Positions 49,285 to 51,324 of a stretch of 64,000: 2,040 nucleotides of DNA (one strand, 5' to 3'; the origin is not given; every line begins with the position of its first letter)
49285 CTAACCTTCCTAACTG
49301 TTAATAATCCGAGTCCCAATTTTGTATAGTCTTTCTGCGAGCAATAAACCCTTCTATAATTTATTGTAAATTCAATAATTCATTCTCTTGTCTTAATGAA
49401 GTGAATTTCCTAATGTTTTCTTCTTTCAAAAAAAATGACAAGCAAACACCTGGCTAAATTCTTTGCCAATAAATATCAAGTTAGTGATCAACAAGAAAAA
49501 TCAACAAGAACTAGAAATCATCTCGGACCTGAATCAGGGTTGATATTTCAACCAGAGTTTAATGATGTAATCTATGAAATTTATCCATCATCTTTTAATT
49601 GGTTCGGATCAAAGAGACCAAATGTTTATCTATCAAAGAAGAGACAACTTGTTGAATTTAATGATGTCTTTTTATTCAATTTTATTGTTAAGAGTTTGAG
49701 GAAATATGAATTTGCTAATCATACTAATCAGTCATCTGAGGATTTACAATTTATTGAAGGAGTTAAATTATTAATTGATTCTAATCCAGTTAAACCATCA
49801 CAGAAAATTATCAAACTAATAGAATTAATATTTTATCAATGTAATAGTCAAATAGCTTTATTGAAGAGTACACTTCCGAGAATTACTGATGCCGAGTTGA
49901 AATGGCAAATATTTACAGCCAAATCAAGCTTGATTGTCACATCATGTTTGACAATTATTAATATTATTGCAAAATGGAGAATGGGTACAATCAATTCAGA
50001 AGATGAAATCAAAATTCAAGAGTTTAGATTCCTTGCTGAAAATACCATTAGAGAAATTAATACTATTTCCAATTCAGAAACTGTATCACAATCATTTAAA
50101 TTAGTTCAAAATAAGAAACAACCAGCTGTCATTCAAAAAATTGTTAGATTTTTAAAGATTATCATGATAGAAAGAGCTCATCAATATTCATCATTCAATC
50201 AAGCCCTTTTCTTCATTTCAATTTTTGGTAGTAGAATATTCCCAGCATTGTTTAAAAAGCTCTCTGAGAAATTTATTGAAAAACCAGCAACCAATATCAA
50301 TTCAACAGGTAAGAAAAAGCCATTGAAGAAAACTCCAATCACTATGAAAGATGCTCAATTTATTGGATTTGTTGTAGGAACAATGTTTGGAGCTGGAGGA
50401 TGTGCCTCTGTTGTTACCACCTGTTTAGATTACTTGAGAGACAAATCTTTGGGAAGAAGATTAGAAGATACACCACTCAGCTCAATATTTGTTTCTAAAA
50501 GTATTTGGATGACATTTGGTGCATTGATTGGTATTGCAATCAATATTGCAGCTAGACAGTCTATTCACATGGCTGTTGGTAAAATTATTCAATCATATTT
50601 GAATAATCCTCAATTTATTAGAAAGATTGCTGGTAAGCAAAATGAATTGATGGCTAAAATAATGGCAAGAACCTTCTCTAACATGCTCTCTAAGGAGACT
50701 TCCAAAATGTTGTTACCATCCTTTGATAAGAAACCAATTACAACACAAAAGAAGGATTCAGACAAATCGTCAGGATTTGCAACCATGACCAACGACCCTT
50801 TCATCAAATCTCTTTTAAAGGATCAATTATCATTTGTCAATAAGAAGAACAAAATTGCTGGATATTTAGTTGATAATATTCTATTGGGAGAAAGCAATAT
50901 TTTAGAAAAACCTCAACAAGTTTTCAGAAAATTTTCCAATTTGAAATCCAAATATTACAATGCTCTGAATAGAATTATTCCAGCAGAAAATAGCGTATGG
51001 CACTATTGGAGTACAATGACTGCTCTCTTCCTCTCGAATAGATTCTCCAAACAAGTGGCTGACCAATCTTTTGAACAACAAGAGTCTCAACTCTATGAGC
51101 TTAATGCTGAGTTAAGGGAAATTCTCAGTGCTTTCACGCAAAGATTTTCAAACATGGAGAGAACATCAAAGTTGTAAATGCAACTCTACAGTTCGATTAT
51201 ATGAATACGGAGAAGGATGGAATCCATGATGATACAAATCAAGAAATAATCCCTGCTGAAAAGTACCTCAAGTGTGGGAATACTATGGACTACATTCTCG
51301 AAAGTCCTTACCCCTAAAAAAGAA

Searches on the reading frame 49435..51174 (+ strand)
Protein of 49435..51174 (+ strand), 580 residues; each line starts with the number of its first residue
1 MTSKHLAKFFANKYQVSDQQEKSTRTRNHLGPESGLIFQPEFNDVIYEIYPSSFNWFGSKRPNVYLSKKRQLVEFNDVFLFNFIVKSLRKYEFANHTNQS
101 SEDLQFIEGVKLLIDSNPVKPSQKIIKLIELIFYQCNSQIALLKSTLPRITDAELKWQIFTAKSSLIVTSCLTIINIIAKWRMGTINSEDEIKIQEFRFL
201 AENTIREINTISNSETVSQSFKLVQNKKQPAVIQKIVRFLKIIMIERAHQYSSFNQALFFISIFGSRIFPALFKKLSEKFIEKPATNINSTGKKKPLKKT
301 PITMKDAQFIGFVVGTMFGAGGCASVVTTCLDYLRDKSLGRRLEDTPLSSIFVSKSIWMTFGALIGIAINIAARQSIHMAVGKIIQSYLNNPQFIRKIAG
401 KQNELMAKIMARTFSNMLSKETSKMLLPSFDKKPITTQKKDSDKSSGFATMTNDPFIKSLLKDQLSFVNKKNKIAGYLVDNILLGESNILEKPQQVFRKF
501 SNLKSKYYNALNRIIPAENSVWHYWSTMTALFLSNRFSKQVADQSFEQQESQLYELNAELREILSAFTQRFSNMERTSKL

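Call 10: search_protein_families(library=pfam, proteins=[window:49435-51174:+], max_evalue=0.01)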
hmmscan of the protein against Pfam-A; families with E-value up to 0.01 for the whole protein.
window:49435-51174:+ (580 aa): 1 family
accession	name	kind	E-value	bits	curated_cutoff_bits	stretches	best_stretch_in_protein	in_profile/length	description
PF04286.17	DUF445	-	0.0058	17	33.8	0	372-448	206-282/368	Protein of unknown function (DUF445)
